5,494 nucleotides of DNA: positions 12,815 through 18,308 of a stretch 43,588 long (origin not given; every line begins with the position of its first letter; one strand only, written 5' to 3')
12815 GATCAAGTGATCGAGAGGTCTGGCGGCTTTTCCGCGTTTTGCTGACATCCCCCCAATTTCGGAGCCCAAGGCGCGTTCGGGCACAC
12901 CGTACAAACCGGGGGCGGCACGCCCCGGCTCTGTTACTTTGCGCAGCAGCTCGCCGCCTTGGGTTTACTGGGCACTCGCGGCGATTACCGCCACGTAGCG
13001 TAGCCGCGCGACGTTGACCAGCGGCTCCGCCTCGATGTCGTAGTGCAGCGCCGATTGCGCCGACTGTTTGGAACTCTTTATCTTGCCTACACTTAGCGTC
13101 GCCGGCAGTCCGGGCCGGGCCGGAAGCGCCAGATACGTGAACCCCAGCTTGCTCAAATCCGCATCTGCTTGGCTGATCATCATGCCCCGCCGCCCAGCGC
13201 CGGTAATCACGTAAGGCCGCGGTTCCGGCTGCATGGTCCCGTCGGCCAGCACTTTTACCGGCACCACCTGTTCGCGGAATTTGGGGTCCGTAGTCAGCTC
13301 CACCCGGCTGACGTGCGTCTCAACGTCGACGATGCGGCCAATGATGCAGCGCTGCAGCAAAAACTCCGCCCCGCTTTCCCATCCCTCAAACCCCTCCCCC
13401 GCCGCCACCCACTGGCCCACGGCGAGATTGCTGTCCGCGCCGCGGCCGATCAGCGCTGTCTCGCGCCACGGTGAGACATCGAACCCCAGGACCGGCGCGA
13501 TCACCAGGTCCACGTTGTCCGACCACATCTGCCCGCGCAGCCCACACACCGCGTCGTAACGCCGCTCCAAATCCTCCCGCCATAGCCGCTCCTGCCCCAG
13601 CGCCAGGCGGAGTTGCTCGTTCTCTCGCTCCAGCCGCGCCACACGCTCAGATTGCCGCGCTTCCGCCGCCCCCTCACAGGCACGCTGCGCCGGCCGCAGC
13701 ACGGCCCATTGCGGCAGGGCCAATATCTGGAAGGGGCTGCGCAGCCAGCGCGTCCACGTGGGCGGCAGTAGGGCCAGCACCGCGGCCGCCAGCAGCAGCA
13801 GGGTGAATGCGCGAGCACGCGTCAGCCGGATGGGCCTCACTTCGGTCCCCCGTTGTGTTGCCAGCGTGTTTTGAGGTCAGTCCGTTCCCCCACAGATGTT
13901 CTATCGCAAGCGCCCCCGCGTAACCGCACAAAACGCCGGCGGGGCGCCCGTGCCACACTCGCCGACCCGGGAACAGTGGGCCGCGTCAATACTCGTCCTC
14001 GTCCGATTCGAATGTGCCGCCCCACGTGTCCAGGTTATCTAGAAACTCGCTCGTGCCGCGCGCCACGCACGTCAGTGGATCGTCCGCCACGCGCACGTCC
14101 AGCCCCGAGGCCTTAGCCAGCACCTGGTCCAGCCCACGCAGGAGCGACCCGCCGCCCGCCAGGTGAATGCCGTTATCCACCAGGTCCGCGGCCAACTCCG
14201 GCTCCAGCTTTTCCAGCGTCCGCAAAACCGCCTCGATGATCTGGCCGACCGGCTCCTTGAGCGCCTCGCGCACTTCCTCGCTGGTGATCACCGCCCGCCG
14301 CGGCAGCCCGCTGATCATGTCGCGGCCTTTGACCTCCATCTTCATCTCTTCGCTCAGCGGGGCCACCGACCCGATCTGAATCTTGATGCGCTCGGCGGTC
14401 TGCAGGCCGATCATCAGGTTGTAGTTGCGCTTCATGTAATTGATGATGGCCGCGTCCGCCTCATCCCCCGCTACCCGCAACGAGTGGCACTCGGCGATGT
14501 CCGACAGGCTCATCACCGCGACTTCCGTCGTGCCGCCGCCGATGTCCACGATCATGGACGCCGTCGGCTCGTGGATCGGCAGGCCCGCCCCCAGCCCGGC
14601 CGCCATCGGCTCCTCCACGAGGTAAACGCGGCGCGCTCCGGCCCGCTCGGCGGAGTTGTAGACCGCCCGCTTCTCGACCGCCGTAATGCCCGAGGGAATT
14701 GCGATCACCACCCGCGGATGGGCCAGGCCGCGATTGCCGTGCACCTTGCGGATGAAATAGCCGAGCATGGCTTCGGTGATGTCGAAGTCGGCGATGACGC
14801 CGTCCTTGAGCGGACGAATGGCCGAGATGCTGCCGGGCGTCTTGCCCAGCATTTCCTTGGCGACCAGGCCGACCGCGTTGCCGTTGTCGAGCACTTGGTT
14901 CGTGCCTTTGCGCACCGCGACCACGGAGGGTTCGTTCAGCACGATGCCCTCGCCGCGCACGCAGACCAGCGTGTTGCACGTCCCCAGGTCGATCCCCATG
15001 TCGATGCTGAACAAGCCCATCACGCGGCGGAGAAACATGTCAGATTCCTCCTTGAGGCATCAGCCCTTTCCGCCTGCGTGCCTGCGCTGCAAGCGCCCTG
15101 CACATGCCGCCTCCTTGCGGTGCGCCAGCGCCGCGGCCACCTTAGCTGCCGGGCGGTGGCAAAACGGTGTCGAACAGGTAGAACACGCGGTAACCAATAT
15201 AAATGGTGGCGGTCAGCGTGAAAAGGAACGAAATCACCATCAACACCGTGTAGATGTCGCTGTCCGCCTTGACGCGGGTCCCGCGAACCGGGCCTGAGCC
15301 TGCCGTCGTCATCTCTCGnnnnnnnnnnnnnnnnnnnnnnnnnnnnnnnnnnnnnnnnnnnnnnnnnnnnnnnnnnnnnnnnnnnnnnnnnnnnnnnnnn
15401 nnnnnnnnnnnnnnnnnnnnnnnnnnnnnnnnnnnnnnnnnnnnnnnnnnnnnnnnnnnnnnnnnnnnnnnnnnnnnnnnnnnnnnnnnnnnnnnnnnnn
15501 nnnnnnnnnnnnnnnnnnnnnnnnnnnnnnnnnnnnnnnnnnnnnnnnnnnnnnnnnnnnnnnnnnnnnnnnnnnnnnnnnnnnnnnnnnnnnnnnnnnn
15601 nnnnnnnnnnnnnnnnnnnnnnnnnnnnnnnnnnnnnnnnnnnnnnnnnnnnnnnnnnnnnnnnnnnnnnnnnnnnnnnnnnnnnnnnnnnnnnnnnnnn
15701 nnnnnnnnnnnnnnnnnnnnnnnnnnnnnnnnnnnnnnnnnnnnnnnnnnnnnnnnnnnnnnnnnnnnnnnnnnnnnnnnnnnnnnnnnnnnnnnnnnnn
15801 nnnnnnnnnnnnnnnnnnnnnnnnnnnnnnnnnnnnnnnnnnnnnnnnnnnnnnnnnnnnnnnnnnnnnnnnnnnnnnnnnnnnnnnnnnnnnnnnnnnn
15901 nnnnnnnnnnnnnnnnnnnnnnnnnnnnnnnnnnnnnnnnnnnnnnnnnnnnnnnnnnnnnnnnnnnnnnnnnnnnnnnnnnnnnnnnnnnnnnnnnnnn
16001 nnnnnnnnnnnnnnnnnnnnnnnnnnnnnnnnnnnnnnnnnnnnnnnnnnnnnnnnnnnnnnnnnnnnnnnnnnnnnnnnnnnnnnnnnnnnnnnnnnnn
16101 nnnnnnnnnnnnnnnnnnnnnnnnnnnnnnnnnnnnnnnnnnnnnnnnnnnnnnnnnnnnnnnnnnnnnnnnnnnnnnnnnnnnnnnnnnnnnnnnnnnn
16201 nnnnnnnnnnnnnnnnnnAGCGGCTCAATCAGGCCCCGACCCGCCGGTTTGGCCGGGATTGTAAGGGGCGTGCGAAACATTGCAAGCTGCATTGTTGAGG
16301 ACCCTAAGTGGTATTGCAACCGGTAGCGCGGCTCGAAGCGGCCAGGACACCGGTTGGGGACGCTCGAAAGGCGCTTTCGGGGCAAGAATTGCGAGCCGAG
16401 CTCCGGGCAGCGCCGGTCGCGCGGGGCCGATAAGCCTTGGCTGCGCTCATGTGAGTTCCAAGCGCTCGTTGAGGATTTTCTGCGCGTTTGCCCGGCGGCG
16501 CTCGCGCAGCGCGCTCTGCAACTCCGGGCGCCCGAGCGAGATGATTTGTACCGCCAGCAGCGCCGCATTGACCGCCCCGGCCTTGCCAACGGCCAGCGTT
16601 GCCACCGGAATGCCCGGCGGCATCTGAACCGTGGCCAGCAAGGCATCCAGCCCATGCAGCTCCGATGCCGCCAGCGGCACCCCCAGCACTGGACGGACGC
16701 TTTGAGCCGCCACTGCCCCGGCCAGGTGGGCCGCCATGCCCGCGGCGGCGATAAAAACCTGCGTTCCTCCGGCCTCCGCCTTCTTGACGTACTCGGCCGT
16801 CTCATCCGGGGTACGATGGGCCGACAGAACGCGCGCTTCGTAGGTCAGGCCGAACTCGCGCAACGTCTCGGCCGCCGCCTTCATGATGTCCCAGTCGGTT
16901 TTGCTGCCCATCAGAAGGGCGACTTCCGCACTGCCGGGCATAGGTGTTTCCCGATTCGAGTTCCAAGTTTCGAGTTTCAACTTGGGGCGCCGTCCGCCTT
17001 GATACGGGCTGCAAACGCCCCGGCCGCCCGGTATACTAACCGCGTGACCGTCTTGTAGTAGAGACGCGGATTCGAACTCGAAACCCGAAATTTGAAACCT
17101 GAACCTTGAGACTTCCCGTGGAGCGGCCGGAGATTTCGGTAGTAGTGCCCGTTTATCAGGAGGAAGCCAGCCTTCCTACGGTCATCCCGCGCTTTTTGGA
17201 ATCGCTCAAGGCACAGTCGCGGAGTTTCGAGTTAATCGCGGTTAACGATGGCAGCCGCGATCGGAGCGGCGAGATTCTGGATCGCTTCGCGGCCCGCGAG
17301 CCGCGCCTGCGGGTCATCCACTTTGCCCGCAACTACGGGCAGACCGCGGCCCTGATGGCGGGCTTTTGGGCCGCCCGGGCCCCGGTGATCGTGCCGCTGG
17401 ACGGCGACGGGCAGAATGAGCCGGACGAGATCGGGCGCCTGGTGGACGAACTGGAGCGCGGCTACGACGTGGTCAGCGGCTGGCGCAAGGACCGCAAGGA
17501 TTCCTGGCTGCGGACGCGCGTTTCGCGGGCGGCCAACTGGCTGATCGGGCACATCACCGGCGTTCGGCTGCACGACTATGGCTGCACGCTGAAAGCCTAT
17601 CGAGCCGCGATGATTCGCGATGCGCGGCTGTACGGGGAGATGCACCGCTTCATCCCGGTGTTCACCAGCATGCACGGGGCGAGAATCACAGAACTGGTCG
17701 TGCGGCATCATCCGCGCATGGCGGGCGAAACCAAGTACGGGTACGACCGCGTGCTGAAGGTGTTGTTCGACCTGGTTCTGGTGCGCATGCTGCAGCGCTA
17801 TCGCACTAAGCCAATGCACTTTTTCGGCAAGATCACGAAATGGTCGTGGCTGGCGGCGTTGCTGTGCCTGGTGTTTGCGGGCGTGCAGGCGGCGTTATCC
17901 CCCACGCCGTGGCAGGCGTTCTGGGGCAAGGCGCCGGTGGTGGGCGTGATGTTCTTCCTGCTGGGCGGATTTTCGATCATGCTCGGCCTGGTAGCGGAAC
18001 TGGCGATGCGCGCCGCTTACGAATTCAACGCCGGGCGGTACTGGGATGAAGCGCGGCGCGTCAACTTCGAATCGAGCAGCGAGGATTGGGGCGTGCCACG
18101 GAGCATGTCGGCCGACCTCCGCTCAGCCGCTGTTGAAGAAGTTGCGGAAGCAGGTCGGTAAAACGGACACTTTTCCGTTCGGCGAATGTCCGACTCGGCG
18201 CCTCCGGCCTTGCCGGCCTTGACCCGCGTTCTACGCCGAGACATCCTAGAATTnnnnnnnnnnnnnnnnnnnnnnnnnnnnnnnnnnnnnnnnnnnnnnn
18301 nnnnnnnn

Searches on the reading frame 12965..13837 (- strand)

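Call 36: search_protein_families(library=pfam, proteins=[window:12965-13837:-], max_evalue=0.0001)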
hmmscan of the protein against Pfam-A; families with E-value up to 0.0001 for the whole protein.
window:12965-13837:- (290 aa): 1 family
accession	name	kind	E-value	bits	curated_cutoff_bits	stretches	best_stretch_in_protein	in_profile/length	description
PF04085.20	MreC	-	8.6e-13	48.7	28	1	116-285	1-146/147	Rod shape-determining protein MreC, barrel core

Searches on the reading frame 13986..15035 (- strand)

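Call 36: search_protein_families(library=pfam, proteins=[window:13986-15035:-], max_evalue=0.0001)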
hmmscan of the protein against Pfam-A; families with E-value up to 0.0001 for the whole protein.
window:13986-15035:- (349 aa): 4 families
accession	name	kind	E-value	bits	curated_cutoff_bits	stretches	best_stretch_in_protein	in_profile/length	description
PF06723.19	MreB_Mbl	-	4.6e-139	463.2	27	1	11-337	2-324/327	MreB/Mbl protein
PF14450.12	FtsA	-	1.3e-10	42.2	31.8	1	162-318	2-111/127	Cell division protein FtsA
PF00012.26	HSP70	-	2.8e-10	39.5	20.6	1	108-218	135-251/599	Hsp70 protein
PF00022.25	Actin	-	2.2e-08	33.6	27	1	36-174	31-158/410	Actin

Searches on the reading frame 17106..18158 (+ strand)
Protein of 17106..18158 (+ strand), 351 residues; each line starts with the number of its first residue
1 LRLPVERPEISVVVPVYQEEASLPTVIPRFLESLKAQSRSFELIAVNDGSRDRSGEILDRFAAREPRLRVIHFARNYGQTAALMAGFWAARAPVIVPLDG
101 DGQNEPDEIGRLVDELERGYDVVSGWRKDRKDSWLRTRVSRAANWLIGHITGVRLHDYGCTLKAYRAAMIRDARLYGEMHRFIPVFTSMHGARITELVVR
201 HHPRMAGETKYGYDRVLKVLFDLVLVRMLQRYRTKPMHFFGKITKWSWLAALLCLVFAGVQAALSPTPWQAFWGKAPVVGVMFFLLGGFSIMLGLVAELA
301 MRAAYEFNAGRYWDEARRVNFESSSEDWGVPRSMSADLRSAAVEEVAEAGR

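Call 35: search_protein_families(library=pfam, proteins=[window:17106-18158:+], max_evalue=0.0001)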
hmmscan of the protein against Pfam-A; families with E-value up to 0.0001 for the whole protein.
window:17106-18158:+ (351 aa): 2 families
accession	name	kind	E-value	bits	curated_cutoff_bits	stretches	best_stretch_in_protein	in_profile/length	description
PF00535.33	Glycos_transf_2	-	2.6e-32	112.5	23.3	1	11-171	1-160/168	Glycosyl transferase family 2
PF13641.12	Glyco_tranf_2_3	-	1.7e-05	25.4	27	1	8-124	1-120/230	Glycosyltransferase like family 2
